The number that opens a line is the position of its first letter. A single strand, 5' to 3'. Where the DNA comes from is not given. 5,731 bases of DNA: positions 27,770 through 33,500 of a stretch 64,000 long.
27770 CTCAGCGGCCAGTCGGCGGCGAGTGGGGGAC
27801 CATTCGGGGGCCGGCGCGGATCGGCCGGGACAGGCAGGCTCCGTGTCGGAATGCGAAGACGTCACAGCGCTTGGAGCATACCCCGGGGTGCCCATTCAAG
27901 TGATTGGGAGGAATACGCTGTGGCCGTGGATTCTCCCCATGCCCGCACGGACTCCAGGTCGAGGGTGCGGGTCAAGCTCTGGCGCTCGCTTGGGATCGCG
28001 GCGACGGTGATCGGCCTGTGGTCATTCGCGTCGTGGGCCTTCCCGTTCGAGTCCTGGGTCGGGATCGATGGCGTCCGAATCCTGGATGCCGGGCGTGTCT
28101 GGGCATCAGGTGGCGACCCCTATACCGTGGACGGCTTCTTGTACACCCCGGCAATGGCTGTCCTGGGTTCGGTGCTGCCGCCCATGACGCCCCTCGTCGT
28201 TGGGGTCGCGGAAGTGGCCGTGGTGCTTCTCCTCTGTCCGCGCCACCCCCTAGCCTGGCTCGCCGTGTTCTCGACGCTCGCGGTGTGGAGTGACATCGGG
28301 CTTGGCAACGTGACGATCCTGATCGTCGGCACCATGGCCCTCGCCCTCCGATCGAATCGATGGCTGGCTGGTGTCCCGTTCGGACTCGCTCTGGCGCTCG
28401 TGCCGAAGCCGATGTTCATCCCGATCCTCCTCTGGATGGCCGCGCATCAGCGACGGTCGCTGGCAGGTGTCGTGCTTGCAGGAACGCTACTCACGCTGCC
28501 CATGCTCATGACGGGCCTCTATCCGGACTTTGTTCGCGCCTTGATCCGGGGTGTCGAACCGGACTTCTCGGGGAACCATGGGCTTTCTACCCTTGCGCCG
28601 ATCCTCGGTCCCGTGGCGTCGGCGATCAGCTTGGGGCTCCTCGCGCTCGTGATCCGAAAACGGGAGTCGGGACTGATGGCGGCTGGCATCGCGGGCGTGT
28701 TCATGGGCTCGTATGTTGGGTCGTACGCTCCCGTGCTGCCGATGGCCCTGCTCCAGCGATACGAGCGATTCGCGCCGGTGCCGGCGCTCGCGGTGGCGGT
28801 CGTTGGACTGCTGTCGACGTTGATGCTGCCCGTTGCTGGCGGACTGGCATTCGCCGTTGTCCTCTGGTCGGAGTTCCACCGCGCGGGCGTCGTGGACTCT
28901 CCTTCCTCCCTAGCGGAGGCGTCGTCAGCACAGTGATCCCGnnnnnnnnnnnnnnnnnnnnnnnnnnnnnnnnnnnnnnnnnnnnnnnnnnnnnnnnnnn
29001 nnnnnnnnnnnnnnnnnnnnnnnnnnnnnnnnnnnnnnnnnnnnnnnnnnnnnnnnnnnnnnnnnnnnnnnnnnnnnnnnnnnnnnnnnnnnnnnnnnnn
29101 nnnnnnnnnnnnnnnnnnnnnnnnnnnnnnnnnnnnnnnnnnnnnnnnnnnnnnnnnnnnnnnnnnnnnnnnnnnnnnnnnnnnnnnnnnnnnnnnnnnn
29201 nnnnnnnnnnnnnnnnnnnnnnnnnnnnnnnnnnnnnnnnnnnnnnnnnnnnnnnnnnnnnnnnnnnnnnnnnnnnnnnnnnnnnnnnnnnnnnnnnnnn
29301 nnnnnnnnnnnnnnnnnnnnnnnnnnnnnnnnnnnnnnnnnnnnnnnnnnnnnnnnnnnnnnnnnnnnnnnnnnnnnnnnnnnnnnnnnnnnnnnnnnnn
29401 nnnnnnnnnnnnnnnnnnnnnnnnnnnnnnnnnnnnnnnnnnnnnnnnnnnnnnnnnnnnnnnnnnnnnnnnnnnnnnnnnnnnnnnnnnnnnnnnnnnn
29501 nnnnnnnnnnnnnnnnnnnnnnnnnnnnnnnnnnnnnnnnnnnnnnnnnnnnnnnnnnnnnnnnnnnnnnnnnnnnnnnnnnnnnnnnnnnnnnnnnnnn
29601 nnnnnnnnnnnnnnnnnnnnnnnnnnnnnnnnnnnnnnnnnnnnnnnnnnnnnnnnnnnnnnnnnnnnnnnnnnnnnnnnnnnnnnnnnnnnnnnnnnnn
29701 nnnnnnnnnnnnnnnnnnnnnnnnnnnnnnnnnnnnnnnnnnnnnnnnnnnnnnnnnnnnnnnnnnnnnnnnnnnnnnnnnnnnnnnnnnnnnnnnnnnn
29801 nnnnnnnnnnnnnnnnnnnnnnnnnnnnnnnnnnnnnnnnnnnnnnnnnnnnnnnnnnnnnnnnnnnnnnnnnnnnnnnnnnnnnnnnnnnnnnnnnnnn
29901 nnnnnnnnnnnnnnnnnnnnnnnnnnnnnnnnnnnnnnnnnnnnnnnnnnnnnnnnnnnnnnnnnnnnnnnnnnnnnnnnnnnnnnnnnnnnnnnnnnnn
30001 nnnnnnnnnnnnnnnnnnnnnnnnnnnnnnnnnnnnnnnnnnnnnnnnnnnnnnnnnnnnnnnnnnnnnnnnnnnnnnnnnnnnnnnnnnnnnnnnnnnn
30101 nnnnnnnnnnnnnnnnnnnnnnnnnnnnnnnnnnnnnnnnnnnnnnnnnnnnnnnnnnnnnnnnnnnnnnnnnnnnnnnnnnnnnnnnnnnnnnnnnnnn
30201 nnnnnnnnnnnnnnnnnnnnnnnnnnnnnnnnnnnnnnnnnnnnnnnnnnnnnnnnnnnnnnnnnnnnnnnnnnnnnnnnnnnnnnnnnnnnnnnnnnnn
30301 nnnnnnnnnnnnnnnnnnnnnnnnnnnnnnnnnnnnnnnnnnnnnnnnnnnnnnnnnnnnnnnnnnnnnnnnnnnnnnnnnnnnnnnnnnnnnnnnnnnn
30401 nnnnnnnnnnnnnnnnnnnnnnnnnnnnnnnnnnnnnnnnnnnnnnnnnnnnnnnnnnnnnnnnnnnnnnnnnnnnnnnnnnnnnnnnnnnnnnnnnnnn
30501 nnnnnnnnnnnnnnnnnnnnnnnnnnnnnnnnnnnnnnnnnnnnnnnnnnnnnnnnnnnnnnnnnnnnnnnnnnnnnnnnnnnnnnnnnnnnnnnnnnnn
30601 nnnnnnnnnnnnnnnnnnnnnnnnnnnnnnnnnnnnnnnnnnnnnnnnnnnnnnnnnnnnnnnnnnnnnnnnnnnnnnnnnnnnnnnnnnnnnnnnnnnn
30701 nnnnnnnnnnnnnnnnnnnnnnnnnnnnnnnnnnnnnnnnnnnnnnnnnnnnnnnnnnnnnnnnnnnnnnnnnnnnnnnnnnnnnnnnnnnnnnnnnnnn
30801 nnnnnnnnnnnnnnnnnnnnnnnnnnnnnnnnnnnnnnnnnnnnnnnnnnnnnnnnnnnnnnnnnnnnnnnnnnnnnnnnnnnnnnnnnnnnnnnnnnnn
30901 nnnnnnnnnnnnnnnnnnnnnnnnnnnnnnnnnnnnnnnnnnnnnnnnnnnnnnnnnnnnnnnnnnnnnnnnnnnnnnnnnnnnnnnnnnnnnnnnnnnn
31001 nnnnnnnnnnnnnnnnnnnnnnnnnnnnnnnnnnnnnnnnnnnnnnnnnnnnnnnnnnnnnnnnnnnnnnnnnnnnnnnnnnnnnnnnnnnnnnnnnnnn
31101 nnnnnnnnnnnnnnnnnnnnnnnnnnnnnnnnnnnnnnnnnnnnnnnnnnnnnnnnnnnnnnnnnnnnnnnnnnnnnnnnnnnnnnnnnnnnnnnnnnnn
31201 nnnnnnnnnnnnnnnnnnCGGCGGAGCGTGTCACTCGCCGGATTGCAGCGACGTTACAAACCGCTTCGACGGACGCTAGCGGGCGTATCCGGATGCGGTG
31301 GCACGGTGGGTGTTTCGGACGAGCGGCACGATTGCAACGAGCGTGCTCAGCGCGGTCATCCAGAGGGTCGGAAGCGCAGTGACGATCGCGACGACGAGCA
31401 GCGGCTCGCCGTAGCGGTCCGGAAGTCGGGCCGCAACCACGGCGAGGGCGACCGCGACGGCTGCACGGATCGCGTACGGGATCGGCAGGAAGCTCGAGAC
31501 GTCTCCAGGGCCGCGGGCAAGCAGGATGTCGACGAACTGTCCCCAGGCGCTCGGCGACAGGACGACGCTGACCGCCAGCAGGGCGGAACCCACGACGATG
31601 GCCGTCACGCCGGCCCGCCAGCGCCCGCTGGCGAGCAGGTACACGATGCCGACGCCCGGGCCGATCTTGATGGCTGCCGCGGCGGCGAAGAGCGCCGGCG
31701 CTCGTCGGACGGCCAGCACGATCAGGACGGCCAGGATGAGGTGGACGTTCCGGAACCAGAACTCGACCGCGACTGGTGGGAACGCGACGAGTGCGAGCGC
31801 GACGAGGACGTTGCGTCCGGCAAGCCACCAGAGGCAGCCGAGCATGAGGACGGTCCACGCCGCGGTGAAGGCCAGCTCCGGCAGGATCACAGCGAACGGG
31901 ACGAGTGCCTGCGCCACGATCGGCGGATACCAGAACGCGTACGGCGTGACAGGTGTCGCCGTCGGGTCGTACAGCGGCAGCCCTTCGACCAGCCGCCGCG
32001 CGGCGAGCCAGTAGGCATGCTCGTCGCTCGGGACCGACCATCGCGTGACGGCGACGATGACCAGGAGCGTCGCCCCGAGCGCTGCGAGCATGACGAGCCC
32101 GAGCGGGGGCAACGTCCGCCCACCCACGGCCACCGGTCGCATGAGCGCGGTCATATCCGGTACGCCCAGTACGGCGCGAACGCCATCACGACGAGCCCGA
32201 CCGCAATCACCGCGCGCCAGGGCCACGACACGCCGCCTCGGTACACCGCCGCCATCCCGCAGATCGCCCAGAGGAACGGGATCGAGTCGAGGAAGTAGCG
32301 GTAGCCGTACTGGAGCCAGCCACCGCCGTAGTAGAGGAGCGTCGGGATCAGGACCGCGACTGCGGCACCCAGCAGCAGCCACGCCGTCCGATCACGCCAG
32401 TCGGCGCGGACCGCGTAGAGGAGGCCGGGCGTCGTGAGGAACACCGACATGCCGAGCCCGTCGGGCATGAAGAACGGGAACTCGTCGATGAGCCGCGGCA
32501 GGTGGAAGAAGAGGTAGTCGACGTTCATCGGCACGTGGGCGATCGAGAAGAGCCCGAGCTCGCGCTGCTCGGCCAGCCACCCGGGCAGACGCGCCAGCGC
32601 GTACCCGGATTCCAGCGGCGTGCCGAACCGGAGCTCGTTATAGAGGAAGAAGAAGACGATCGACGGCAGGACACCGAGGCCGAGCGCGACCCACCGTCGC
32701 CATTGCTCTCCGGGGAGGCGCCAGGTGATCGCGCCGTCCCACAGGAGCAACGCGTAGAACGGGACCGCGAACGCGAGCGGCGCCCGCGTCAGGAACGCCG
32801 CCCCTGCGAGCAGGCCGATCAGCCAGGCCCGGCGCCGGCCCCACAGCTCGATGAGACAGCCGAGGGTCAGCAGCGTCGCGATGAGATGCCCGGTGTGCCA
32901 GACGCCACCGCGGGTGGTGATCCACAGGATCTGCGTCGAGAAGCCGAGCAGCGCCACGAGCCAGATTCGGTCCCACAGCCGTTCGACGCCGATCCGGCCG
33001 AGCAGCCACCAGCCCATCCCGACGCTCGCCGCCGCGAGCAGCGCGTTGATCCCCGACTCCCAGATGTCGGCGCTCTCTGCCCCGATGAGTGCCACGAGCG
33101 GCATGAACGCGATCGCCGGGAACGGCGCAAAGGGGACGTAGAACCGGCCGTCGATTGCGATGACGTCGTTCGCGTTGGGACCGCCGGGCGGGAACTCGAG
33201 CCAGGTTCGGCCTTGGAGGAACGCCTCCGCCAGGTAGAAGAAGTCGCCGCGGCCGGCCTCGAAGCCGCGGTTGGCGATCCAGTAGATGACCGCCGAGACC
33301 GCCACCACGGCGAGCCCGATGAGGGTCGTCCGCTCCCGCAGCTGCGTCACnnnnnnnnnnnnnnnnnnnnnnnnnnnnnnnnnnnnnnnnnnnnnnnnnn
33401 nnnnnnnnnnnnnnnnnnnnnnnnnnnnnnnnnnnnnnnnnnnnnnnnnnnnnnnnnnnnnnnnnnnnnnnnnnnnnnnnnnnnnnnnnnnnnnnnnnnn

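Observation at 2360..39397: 37-kb envelope-glycan super-locus packed with GT-C-type membrane glycosyltransferase candidates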

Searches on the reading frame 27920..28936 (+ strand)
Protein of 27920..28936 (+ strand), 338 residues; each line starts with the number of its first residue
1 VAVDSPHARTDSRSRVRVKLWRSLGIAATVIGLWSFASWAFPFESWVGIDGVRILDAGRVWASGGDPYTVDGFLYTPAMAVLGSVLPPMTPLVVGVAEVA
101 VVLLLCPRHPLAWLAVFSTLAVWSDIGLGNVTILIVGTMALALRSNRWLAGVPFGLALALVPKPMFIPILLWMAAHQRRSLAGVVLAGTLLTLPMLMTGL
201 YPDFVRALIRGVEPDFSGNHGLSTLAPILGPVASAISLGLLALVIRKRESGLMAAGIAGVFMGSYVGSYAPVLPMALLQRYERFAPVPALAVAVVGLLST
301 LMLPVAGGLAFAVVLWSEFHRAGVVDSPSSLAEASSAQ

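Call 8: search_protein_families(library=pfam, proteins=[window:27920-28936:+], max_evalue=0.01)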
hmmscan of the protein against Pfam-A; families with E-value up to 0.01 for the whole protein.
window:27920-28936:+ (338 aa): 1 family
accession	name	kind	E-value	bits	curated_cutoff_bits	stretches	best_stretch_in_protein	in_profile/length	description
PF09594.16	GT87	-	1.4e-06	28.7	25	1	96-304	32-237/237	Glycosyltransferase family 87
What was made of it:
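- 27920..28936 (+): GT87 GT-C. Pfam GT87, 28.7 bits (cut-off 25) (call 8).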

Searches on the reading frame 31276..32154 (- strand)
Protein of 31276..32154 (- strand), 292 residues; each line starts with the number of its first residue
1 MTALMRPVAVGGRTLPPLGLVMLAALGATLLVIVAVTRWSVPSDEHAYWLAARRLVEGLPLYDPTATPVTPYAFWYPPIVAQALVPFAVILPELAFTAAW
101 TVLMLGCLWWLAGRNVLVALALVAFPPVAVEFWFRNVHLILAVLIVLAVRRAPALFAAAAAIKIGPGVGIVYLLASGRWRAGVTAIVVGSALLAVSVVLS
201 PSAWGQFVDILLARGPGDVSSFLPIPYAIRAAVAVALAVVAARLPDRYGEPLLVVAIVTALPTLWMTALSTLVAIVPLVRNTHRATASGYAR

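Call 8: search_protein_families(library=pfam, proteins=[window:31276-32154:-], max_evalue=0.01)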
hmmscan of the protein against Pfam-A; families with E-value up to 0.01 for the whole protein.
window:31276-32154:- (292 aa): 1 family
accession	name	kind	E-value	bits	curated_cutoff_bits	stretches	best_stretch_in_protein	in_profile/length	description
PF09594.16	GT87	-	5e-12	46.5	25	1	74-265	1-213/237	Glycosyltransferase family 87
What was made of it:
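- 31276..32154 (-): GT87 GT-C. Pfam GT87, 46.5 bits (call 8).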

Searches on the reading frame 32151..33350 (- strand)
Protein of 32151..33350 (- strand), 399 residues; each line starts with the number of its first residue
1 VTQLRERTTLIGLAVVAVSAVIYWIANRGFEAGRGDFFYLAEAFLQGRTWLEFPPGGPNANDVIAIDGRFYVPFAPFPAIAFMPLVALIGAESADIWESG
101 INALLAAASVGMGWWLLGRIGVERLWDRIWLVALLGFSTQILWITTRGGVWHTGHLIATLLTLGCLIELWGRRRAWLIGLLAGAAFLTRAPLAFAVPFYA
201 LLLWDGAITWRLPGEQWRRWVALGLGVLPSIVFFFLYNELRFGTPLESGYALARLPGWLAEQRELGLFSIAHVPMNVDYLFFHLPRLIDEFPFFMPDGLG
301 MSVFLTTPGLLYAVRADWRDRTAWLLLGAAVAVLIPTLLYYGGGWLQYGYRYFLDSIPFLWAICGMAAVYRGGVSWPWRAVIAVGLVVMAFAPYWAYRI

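Call 8: search_protein_families(library=pfam, proteins=[window:32151-33350:-], max_evalue=0.01)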
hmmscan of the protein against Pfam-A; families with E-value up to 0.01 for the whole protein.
window:32151-33350:- (399 aa): 0 families

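Call 16: search_protein_families(library=ncbifam, proteins=[window:32151-33350:-], max_evalue=1)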
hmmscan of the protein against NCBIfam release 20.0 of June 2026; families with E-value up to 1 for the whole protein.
window:32151-33350:- (399 aa): 1 family
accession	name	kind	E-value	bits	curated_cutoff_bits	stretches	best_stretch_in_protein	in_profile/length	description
NF047440.1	LA3751_2_3_fam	subfamily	8.6e-06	24.8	200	1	35-246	47-248/460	LA_3751/LA_3752 family putative glycosyltransferase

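Call 26: search_solved_structures(query=A3, max_evalue=10)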
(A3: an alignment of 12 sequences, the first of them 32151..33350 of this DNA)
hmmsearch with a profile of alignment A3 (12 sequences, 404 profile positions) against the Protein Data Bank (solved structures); distinct sequences matched with E-value up to 10: 0.

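Call 95: search_protein_families(library=pfam, alignment_id=A3, max_evalue=1)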
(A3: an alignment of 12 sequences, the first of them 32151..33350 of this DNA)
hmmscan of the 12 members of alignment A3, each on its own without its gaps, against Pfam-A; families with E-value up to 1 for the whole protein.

A. member 1, window:32151-33350:- (399 aa): 0 families

B. families by the number of members that match (of 12 scanned): 3 families
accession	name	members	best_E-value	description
PF16983.11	MFS_MOT1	1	0.073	Molybdate transporter of MFS superfamily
PF12263.13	DUF3611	1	0.19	Protein of unknown function (DUF3611)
PF19206.5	DUF5878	1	0.24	Family of unknown function (DUF5878)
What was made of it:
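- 32151..33350 (-): Putative PMT_2/ArnT-like GT-C, the least supported candidate. No Pfam hit (call 95).
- On PMT_2 / ArnT-like (Pfam PF13231): 32151-33350 does not match (call 95).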

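Call 97: search_protein_families(library=ncbifam, alignment_id=A3, max_evalue=0.01)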
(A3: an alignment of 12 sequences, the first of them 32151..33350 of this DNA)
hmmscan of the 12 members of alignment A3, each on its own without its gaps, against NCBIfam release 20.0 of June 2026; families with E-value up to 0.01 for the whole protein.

A. member 1, window:32151-33350:- (399 aa): 1 family
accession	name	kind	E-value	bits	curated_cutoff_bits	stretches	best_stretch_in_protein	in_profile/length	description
NF047440.1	LA3751_2_3_fam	subfamily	8.6e-06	24.8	200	1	35-246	47-248/460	LA_3751/LA_3752 family putative glycosyltransferase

B. families by the number of members that match (of 12 scanned): 1 family
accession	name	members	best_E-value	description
NF047440.1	LA3751_2_3_fam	6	8.6e-06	LA_3751/LA_3752 family putative glycosyltransferase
